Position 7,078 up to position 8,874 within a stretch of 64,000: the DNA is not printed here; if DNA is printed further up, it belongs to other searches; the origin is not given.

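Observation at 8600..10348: Duplicated GT2 leader and 5' coding segment grafted onto a membrane glycosyltransferase gene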

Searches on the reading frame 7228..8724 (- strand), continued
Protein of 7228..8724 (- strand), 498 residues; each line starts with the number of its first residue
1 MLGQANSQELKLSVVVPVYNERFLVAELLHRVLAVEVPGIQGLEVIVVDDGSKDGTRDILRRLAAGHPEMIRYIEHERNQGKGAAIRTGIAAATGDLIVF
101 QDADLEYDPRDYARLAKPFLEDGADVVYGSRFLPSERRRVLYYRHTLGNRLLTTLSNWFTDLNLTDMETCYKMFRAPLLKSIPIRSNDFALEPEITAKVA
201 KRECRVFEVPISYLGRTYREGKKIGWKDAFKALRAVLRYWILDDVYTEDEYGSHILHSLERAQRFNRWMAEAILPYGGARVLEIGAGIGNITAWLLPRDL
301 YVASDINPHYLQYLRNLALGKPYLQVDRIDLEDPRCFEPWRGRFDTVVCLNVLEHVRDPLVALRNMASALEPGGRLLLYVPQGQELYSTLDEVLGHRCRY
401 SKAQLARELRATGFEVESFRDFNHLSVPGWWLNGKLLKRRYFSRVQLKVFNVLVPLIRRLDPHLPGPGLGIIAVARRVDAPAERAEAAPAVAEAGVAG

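Call 23: find_encoding_contigs(protein=P0122, flank=8000, max_places=2)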
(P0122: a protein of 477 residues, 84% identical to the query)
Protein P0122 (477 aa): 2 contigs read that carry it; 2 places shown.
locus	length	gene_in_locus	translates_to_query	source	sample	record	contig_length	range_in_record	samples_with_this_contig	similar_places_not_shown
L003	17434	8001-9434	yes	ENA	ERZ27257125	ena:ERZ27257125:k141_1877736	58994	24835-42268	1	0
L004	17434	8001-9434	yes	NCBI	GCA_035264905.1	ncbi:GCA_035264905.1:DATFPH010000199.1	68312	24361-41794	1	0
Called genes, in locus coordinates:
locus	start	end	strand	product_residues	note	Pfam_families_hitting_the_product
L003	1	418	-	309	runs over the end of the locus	PF03706:LPG_synthase_TM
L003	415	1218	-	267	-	PF05401:NodS (weak), PF13489:Methyltransf_23, PF13649:Methyltransf_25, PF13847:Methyltransf_31, PF08241:Methyltransf_11, PF08242:Methyltransf_12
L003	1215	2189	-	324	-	PF00535:Glycos_transf_2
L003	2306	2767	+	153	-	-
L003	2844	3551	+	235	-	PF00535:Glycos_transf_2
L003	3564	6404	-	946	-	PF00534:Glycos_transf_1, PF13692:Glyco_trans_1_4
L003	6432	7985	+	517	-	-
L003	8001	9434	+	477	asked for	PF00535:Glycos_transf_2, PF10111:Glyco_tranf_2_2 (weak), PF13641:Glyco_tranf_2_3, PF13489:Methyltransf_23, PF08241:Methyltransf_11, PF08242:Methyltransf_12, PF13649:Methyltransf_25, PF13847:Methyltransf_31 (weak), +1 more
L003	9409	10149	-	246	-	PF00535:Glycos_transf_2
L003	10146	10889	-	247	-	PF01209:Ubie_methyltran, PF13489:Methyltransf_23, PF13847:Methyltransf_31, PF08241:Methyltransf_11, PF08242:Methyltransf_12, PF13649:Methyltransf_25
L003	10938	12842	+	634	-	PF13469:Sulfotransfer_3, PF13641:Glyco_tranf_2_3, PF00535:Glycos_transf_2, PF10111:Glyco_tranf_2_2 (weak)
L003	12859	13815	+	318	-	-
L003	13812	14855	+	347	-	PF01041:DegT_DnrJ_EryC1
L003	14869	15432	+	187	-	PF00132:Hexapep (faint)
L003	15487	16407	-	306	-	PF22842:Pel9A-like_beta_helix (faint)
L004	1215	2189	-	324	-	PF00535:Glycos_transf_2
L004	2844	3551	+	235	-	PF00535:Glycos_transf_2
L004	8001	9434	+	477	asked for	PF00535:Glycos_transf_2, PF10111:Glyco_tranf_2_2 (weak), PF13641:Glyco_tranf_2_3, PF13489:Methyltransf_23, PF08241:Methyltransf_11, PF08242:Methyltransf_12, PF13649:Methyltransf_25, PF13847:Methyltransf_31 (weak), +1 more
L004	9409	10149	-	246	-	PF00535:Glycos_transf_2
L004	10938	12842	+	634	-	PF13469:Sulfotransfer_3, PF13641:Glyco_tranf_2_3, PF00535:Glycos_transf_2, PF10111:Glyco_tranf_2_2 (weak)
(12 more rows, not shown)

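Call 24: find_encoding_contigs(protein=P0124, flank=8000, max_places=2)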
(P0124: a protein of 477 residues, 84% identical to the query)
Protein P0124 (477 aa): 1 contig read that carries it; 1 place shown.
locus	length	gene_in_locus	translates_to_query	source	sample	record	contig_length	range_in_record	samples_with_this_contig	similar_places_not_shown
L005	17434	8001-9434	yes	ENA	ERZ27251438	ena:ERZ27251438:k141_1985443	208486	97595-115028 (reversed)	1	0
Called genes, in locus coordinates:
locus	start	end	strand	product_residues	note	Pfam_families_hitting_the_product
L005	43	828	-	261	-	PF02353:CMAS (weak), PF13489:Methyltransf_23, PF13649:Methyltransf_25, PF13847:Methyltransf_31, PF08241:Methyltransf_11, PF08242:Methyltransf_12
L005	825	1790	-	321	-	PF00535:Glycos_transf_2, PF13641:Glyco_tranf_2_3 (weak)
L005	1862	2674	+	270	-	PF00535:Glycos_transf_2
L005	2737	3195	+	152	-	-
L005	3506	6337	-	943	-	PF00534:Glycos_transf_1, PF13692:Glyco_trans_1_4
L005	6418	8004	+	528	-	-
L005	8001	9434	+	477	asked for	PF00535:Glycos_transf_2, PF10111:Glyco_tranf_2_2 (weak), PF13641:Glyco_tranf_2_3, PF13489:Methyltransf_23, PF08241:Methyltransf_11, PF08242:Methyltransf_12, PF13649:Methyltransf_25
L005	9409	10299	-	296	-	PF13489:Methyltransf_23, PF08241:Methyltransf_11, PF08242:Methyltransf_12, PF13649:Methyltransf_25 (weak), PF13847:Methyltransf_31 (faint)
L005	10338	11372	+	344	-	PF00535:Glycos_transf_2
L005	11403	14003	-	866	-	-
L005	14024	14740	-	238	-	PF00535:Glycos_transf_2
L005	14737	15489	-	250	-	PF01209:Ubie_methyltran, PF13489:Methyltransf_23, PF13847:Methyltransf_31, PF08241:Methyltransf_11, PF08242:Methyltransf_12, PF13649:Methyltransf_25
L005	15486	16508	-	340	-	PF01370:Epimerase, PF13460:NAD_binding_10 (weak), PF16363:GDP_Man_Dehyd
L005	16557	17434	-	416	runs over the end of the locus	PF03721:UDPG_MGDP_dh_N, PF00984:UDPG_MGDP_dh, PF03720:UDPG_MGDP_dh_C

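Call 25: find_encoding_contigs(protein=P0154, flank=8000, max_places=2)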
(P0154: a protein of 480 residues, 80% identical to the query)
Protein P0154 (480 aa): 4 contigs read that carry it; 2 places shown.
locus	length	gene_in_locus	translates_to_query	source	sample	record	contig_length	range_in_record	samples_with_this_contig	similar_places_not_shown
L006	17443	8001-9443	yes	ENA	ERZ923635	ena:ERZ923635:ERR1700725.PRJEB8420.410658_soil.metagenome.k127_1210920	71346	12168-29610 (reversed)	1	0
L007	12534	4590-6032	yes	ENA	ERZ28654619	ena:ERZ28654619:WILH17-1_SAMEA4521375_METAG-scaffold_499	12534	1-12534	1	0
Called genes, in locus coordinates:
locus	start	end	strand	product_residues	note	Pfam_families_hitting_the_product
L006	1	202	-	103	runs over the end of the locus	-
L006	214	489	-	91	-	-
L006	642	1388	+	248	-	PF00535:Glycos_transf_2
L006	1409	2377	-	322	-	PF01209:Ubie_methyltran (weak), PF13489:Methyltransf_23, PF08241:Methyltransf_11, PF08242:Methyltransf_12, PF13649:Methyltransf_25, PF13847:Methyltransf_31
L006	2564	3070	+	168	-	-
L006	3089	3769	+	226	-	-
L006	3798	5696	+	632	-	PF13517:FG-GAP_3 (weak), PF25292:Beta-prop_CGLA (faint), PF13517:FG-GAP_3 (weak), PF01839:FG-GAP (weak)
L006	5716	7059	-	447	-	-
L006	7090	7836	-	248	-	PF13489:Methyltransf_23, PF07021:MetW (weak)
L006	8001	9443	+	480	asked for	PF00535:Glycos_transf_2, PF10111:Glyco_tranf_2_2 (weak), PF13641:Glyco_tranf_2_3, PF05219:DREV (weak), PF13489:Methyltransf_23, PF08241:Methyltransf_11, PF08242:Methyltransf_12, PF13649:Methyltransf_25, +2 more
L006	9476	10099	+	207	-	-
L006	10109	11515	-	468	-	PF13692:Glyco_trans_1_4, PF00534:Glycos_transf_1 (weak)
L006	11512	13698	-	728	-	PF13641:Glyco_tranf_2_3, PF00535:Glycos_transf_2, PF13439:Glyco_transf_4, PF13579:Glyco_trans_4_4, PF20706:GT4-conflict (weak), PF00534:Glycos_transf_1, PF13692:Glyco_trans_1_4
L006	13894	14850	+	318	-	PF01073:3Beta_HSD, PF01370:Epimerase, PF02719:Polysacc_synt_2, PF04321:RmlD_sub_bind, PF16363:GDP_Man_Dehyd, PF13460:NAD_binding_10 (weak), PF07993:NAD_binding_4 (weak)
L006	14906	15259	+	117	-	PF13560:HTH_31, PF01381:HTH_3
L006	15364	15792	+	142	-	-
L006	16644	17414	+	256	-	-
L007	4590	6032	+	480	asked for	PF00535:Glycos_transf_2, PF10111:Glyco_tranf_2_2 (weak), PF13641:Glyco_tranf_2_3, PF05219:DREV (weak), PF13489:Methyltransf_23, PF08241:Methyltransf_11, PF08242:Methyltransf_12, PF13649:Methyltransf_25, +2 more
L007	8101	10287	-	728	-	PF13641:Glyco_tranf_2_3, PF00535:Glycos_transf_2, PF13439:Glyco_transf_4, PF13579:Glyco_trans_4_4, PF20706:GT4-conflict (weak), PF00534:Glycos_transf_1, PF13692:Glyco_trans_1_4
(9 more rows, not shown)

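Call 31: find_related_loci(query=window:7228-8724:-, collection=genome_contigs, flank=6000)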
Query window:7228-8724:- (498 aa) in genome_contigs; peptide patterns used: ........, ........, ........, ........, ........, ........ (x = any residue, [..] = any of these).
599 stretches matched a pattern (row limit reached: there are more); 590 encode a relative of the query (tblastn E <= 1e-3); the best 80 are kept; 79 distinct loci.
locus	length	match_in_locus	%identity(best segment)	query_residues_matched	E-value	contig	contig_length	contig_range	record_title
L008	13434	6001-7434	77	10-488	0e+0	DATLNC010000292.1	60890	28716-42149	MAG TPA_asm: Thermoanaerobaculia bacterium isolate SMAG_U13790 k141_1564774, whole genome shotgun sequence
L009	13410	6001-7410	78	7-478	0e+0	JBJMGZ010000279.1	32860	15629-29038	MAG: Thermoanaerobaculia bacterium isolate 12C18O_48h_100_P16_coass_bin_34 k141_2125390, whole genome shotgun sequence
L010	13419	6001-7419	79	10-482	0e+0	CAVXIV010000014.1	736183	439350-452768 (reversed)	MAG: uncultured Acidobacteriota bacterium isolate MFD03066.bin.2.238 genome assembly, contig: contig_32907, whole genome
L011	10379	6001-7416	78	1-472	0e+0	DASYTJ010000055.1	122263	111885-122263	MAG TPA_asm: Thermoanaerobaculia bacterium isolate SMAG_U4564 k141_1433364, whole genome shotgun sequence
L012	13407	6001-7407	79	10-478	0e+0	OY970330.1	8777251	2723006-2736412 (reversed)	MAG: Thermoanaerobaculaceae bacterium isolate MFD05537.bin.c.1 genome assembly, chromosome: 1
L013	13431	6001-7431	77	2-477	0e+0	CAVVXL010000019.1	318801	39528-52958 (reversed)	MAG: uncultured Acidobacteriota bacterium isolate MFD04580.bin.1.42 genome assembly, contig: contig_88202, whole genome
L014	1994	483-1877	80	10-474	0e+0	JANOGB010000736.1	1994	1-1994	MAG: Planctomycetota bacterium isolate SOY_64_metabat_319 SOY_64_k141_1872443, whole genome shotgun sequence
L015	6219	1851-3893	76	10-477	0e+0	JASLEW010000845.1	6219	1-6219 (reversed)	MAG: Thermoanaerobaculia bacterium isolate SHSU.bins.256 k141_2959303, whole genome shotgun sequence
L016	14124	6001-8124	73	10-487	0e+0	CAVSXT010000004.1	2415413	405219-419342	MAG: uncultured Acidobacteriota bacterium isolate MFD05521.bin.1.4 genome assembly, contig: contig_4704, whole genome sh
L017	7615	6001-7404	68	10-477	0e+0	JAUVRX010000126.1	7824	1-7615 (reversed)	MAG: Acidobacteriota bacterium isolate CSMAG_725 CSMAG_725_k127_3854441_length_7824_cov_16.1495, whole genome shotgun se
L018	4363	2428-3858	69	4-481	0e+0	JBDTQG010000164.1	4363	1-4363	MAG: Thermoanaerobaculia bacterium isolate cluster3_bin.216 NODE_119742_length_4363_cov_8.458914, whole genome shotgun s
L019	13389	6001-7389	71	11-472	0e+0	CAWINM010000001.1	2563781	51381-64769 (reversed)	MAG: Thermoanaerobaculia bacterium isolate MFD04944.bin.1.279 genome assembly, contig: contig_10466, whole genome shotgu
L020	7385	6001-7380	70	5-465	0e+0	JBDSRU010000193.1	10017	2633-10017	MAG: Thermoanaerobaculia bacterium isolate cluster1_bin.518 k127_2001456, whole genome shotgun sequence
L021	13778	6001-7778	67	8-477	0e+0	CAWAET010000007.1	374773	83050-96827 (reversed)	MAG: Thermoanaerobaculia bacterium isolate MFD03551.bin.2.56 genome assembly, contig: contig_22658, whole genome shotgun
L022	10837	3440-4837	63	11-477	0e+0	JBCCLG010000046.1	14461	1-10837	MAG: Acidobacteriota bacterium isolate P01_C01_bin.21 k141_1257446_length_14461_cov_11.9954, whole genome shotgun sequen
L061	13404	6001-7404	80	10-477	0e+0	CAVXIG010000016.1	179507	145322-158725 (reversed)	MAG: uncultured Acidobacteriota bacterium isolate MFD02581.bin.2.147 genome assembly, contig: contig_28855, whole genome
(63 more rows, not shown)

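Call 42: search_protein_families(library=ncbifam, proteins=[window:7228-8724:-], max_evalue=0.01)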
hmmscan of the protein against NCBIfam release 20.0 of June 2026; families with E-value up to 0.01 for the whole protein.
window:7228-8724:- (498 aa): 39 families (the best 25 are shown)
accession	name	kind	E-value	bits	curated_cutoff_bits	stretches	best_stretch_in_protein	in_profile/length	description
TIGR04182.1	glyco_TIGR04182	equivalog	5.1e-25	88.4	325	1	12-237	2-215/293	S-layer glycoprotein N-glycosyltransferase AglJ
NF047588.1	GlcsyltransPgfSStrep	equivalog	1.5e-19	70.3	500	1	10-175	1-160/308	glycosyltransferase PgfS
NF007986.1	PRK10714.1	equivalog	1.8e-19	69.9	529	1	11-218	7-205/316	undecaprenyl-phosphate 4-deoxy-4-formamido-L-arabinose transferase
NF041875.1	EPS_EpsD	equivalog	7.3e-19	68.3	370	1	12-143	1-128/325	exopolysaccharide biosynthesis glycosyltransferase EpsD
NF058614.1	PPMAGASynPpgS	equivalog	6.7e-18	64.9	370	1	14-222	4-205/226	polyprenyl-phospho-N-acetylgalactosaminyl synthase PpgS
NF007482.0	PRK10073.1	equivalog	9.4e-18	64.3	423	1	7-127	3-118/334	glycosyltransferase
TIGR03937.1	PgaC_IcaA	equivalog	1.4e-17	63.8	422.3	1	8-119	43-150/407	poly-beta-1,6-N-acetyl-D-glucosamine synthase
TIGR03965.1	mycofact_glyco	equivalog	5.5e-16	58.5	280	1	9-134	73-193/467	mycofactocin biosynthesis glycosyltransferase MftF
NF010496.0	PRK13915.1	equivalog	2.1e-14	53.3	262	1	7-122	28-145/307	glucosyl-3-phosphoglycerate synthase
TIGR04283.1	glyco_like_mftF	equivalog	1.9e-13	50.5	182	1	12-120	1-97/221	TIGR04283 family arsenosugar biosynthesis glycosyltransferase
NF041391.1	DPhHxTase_Halo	equivalog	2e-12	46.5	375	1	19-217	4-187/213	dolichyl-phosphate hexose transferase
NF047683.1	TeichurnBiosyTuaG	equivalog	1.4e-10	41.3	400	1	9-110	5-102/252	teichuronic acid biosynthesis protein TuaG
NF038302.1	EPS_HpsE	equivalog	9.9e-10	37.9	300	1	11-105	2-97/307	hormogonium polysaccharide biosynthesis glycosyltransferase HpsE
TIGR03469.1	HpnB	hypoth_equivalog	7.6e-09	35.1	379.25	1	11-126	45-167/386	hopene-associated glycosyltransferase HpnB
NF053739.1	GlytfEpsEBac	equivalog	1.5e-08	33.9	450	1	11-104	2-92/265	glycosyltransferase EpsE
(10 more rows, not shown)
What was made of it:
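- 7228..8724 (-): Intact bifunctional GT2 glycosyltransferase / class I methyltransferase gene (498 aa), which carries repeat copy A at its 5' end. The best NCBIfam matches are polyprenyl-phosphate sugar synthases (AglJ, PgfS, ArnC, PpgS), all below curated cut-offs (call 42).
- On GT2 polyprenyl-phosphate sugar synthase (GtrB / ArnC / DPM1-like): The best matches are AglJ at 88 bits (cut-off 325) and ArnC at 70 bits (cut-off 529) (call 42).
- Closest known: Three-component Gtr-type / ArnC-ArnT-type periplasmic glycosylation. Same: The GT2 domain's best matches are polyprenyl-phosphate sugar synthases (call 42).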

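Call 60: search_protein_families(library=pfam, proteins=[L021:5956-6213:+, L021:5018-5863:-, L021:3542-4873:+], max_evalue=1)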
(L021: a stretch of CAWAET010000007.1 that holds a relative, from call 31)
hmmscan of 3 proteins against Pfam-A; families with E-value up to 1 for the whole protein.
L021:5956-6213:+ (86 aa): 1 family
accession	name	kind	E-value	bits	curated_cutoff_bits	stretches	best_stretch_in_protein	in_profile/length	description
PF00535.33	Glycos_transf_2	-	0.065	13.6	23.3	1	21-54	1-31/168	Glycosyl transferase family 2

L021:5018-5863:- (281 aa): 2 families
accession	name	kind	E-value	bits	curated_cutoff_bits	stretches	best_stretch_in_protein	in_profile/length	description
PF13469.12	Sulfotransfer_3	-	3.4e-18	67.1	27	1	34-236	4-213/216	Sulfotransferase family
PF00685.33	Sulfotransfer_1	-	0.0006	19.7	22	1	142-236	90-182/255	Sulfotransferase domain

L021:3542-4873:+ (443 aa): 0 families

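Call 70: search_protein_families(library=pfam, proteins=[L061:11020-11736:-, L006:7090-7836:-], max_evalue=0.001)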
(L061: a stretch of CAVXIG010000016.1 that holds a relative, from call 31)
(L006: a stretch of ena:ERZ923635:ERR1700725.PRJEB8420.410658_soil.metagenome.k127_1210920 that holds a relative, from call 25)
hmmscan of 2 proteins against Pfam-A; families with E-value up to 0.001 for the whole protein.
L061:11020-11736:- (238 aa): 0 families

L006:7090-7836:- (248 aa): 3 families
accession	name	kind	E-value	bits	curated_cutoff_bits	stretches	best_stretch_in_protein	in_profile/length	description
PF13489.12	Methyltransf_23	-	1.3e-16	61.2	27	1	48-198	18-162/164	Methyltransferase domain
PF07021.18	MetW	-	3e-07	30.7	21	1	47-168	8-130/193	Methionine biosynthesis protein MetW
PF08242.18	Methyltransf_12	-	9.8e-05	23.5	30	1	104-142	58-96/98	Methyltransferase domain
